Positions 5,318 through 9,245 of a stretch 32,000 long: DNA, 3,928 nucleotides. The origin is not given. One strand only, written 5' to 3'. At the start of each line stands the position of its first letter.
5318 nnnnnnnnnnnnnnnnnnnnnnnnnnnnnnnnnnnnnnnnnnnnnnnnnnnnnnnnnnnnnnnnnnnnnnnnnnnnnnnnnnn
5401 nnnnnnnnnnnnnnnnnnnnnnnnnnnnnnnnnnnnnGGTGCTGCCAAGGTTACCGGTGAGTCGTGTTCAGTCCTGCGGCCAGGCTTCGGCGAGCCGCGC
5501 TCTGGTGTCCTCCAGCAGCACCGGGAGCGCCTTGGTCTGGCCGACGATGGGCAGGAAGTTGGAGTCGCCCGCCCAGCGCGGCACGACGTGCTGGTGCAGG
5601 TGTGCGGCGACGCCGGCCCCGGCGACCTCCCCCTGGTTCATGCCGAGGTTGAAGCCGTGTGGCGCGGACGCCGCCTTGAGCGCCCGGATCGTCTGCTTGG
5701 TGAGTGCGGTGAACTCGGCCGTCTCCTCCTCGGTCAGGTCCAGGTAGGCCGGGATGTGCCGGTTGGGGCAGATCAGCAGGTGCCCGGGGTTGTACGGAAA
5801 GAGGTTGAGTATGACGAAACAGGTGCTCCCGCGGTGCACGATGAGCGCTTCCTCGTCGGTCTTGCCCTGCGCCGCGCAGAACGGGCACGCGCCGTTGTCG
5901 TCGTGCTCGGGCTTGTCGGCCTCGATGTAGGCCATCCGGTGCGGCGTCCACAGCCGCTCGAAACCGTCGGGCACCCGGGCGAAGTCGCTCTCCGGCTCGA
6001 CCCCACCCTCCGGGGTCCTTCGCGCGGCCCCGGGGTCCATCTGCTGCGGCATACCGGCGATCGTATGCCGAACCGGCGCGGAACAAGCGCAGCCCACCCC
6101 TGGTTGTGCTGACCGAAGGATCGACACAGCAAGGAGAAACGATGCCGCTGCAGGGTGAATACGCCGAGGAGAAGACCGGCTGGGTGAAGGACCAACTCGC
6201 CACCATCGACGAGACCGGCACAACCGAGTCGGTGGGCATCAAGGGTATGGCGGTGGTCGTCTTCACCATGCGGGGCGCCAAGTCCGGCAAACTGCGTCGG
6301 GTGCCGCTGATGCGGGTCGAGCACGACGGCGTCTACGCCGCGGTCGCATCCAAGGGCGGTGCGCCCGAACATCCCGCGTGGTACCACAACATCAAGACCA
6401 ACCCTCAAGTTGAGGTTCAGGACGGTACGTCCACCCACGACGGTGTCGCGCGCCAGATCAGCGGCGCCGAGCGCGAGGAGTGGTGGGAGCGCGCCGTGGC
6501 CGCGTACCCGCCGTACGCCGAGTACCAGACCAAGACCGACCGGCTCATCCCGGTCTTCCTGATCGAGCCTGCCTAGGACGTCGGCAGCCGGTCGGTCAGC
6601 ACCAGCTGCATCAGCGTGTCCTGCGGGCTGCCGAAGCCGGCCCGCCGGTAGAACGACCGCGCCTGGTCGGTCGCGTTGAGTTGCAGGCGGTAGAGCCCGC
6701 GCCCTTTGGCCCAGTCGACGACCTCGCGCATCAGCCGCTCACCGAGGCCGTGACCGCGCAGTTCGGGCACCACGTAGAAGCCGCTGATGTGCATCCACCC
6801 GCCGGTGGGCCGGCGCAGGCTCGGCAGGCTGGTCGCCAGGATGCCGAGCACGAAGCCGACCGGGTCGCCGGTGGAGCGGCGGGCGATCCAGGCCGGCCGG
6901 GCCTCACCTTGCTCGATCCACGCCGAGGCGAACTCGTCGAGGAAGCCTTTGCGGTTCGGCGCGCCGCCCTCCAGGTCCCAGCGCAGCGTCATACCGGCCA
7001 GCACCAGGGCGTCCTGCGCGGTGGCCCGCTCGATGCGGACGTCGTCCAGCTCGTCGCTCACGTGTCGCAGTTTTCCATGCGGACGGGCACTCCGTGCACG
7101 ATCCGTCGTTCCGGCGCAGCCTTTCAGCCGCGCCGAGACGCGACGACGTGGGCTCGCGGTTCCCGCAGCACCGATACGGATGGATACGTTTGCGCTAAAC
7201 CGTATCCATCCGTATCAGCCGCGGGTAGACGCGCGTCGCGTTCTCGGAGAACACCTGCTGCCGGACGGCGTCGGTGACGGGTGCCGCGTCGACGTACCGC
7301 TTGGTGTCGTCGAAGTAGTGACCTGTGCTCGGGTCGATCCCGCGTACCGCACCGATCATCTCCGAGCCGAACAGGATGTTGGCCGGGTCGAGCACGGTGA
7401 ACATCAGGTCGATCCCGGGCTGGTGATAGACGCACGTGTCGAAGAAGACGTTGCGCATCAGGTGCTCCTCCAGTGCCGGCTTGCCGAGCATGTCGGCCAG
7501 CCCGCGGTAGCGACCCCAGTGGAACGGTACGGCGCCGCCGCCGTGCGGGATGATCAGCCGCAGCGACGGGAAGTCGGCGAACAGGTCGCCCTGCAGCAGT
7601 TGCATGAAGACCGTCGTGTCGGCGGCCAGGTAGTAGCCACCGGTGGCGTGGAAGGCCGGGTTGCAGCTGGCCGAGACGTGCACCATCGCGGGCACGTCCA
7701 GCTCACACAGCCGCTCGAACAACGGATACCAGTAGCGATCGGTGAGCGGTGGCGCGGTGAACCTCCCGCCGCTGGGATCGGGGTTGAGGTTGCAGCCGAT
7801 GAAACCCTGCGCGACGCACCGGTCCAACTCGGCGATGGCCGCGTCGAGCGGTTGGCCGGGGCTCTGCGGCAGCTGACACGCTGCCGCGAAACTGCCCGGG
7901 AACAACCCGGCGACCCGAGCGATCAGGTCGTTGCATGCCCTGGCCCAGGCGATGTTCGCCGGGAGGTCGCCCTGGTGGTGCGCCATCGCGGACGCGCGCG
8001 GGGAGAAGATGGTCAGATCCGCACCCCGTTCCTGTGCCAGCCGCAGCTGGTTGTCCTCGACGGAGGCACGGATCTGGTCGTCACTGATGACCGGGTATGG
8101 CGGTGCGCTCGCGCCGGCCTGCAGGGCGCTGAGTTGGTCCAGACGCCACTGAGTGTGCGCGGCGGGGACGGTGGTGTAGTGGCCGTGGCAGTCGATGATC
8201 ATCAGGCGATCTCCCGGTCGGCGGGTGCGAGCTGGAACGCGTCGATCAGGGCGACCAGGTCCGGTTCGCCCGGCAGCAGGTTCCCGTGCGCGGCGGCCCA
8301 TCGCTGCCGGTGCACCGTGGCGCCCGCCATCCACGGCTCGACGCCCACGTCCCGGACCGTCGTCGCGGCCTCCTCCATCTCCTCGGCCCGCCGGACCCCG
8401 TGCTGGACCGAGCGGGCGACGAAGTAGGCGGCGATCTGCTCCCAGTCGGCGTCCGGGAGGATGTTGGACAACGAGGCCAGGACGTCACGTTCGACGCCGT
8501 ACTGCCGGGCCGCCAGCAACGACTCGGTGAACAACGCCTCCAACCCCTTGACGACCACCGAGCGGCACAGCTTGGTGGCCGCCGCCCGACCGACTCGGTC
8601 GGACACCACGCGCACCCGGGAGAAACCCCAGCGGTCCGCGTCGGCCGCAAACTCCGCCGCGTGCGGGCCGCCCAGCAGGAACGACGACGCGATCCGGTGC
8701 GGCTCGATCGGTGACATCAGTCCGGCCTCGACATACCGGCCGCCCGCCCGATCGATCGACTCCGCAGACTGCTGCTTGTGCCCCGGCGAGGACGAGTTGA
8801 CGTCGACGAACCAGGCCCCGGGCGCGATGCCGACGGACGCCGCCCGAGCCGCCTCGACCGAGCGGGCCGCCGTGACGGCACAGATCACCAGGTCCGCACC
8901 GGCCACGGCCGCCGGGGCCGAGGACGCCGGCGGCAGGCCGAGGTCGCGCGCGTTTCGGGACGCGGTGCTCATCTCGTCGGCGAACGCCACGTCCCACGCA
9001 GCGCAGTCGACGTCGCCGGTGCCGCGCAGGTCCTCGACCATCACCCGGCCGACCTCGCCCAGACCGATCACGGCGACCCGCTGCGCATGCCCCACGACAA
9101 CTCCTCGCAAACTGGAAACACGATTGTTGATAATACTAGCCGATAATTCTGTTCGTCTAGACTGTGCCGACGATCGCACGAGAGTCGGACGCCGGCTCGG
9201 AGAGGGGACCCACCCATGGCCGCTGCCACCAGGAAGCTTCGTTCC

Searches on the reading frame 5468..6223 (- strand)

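Call 7: search_protein_families(library=pfam, proteins=[window:5468-6223:-])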
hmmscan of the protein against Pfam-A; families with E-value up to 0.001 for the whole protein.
window:5468-6223:- (251 aa): 3 families
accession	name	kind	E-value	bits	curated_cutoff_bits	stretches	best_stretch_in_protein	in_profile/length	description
PF01230.28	HIT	-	1.9e-16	60.9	21.5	1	125-216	5-95/98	HIT domain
PF04677.20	CwfJ_C_1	-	8.3e-06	26.1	21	1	107-179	8-79/122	Protein similar to CwfJ C-terminus 1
PF11969.13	DcpS_C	-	2.7e-05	25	24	1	113-214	2-100/114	Scavenger mRNA decapping enzyme C-term binding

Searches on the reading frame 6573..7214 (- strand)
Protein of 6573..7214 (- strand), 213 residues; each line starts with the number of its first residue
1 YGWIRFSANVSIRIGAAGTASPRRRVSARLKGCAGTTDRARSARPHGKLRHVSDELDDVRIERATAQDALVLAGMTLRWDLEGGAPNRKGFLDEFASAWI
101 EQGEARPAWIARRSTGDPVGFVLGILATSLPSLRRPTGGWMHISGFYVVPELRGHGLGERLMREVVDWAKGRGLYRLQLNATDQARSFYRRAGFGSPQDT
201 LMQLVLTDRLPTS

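Call 7: search_protein_families(library=pfam, proteins=[window:6573-7214:-])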
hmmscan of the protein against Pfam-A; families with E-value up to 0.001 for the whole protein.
window:6573-7214:- (213 aa): 4 families
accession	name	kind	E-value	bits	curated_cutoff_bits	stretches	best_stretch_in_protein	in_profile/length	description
PF00583.31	Acetyltransf_1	-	1.4e-17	64.5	20.7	1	94-194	19-116/116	Acetyltransferase (GNAT) family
PF13508.13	Acetyltransf_7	-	5.3e-12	46.4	27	1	109-194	6-82/84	Acetyltransferase (GNAT) domain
PF13673.13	Acetyltransf_10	-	1.5e-10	41.6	23.6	1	137-194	52-107/128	Acetyltransferase (GNAT) domain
PF14542.12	Acetyltransf_CG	-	0.00022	21.7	30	1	140-174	24-58/80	GCN5-related N-acetyl-transferase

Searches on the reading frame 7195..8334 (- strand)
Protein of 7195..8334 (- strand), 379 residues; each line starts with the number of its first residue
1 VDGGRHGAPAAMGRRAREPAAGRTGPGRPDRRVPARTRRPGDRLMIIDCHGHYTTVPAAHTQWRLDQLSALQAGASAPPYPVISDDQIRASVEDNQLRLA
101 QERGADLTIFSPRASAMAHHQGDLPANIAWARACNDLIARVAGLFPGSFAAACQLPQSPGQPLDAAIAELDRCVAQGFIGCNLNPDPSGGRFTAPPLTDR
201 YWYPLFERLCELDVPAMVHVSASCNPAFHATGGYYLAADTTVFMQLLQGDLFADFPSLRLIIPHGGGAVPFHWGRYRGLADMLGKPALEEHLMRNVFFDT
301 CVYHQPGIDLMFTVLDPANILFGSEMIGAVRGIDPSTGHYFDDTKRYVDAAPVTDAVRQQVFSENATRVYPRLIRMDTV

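Call 7: search_protein_families(library=pfam, proteins=[window:7195-8334:-])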
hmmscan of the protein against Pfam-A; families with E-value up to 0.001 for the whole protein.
window:7195-8334:- (379 aa): 1 family
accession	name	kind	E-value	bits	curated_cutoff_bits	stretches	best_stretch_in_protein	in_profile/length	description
PF04909.20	Amidohydro_2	-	1.3e-49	170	26.4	1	47-371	1-288/289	Amidohydrolase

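Call 18: search_protein_families(library=ncbifam, proteins=[window:7195-8334:-], max_evalue=0.00001)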
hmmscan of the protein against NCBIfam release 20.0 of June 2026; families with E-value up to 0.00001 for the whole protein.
window:7195-8334:- (379 aa): 0 families
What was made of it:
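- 7195..8202 (-): Amidohydro_2 protein (LigJ-like candidate OMA hydratase). Its start ATG overlaps the dehydrogenase stop by 1 nt. No NCBIfam equivalog matched (call 18).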

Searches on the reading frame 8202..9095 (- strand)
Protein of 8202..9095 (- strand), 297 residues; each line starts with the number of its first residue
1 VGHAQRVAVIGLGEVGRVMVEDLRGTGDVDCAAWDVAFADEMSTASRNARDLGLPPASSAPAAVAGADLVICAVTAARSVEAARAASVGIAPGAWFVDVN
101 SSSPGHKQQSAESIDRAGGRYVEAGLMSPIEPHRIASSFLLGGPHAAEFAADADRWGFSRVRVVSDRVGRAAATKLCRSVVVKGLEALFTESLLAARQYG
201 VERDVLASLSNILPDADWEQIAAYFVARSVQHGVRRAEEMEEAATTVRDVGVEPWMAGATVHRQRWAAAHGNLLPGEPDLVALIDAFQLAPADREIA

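Call 7: search_protein_families(library=pfam, proteins=[window:8202-9095:-])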
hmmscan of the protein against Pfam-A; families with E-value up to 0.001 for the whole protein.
window:8202-9095:- (297 aa): 2 families
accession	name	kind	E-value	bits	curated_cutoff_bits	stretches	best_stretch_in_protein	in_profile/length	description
PF09130.16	DUF1932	-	2.8e-18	66.1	25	1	196-266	1-69/70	Domain of unknown function (DUF1932)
PF03446.21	NAD_binding_2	-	2.4e-10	41.1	21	1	6-146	1-140/161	NAD binding domain of 6-phosphogluconate dehydrogenase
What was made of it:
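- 8202..9095 (-): NAD_binding_2 + DUF1932 dehydrogenase, first gene of the divergent operon. Call 7.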

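Call 18: search_protein_families(library=ncbifam, proteins=[window:8202-9095:-], max_evalue=0.00001)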
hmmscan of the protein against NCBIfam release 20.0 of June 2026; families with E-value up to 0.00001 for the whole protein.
window:8202-9095:- (297 aa): 4 families
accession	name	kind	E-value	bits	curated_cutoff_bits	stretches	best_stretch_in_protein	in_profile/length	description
TIGR01692.1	HIBADH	equivalog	1.9e-09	37.3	291.6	1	10-212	2-203/288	3-hydroxyisobutyrate dehydrogenase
NF005694.0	PRK07502.1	equivalog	6.1e-08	32.3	409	1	4-103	6-103/310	prephenate/arogenate dehydrogenase family protein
NF008592.0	PRK11559.1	equivalog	2.7e-07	30.2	397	1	5-206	3-203/296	2-hydroxy-3-oxopropionate reductase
TIGR01505.1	tartro_sem_red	equivalog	1.5e-06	27.6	340.75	1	6-205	1-199/291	2-hydroxy-3-oxopropionate reductase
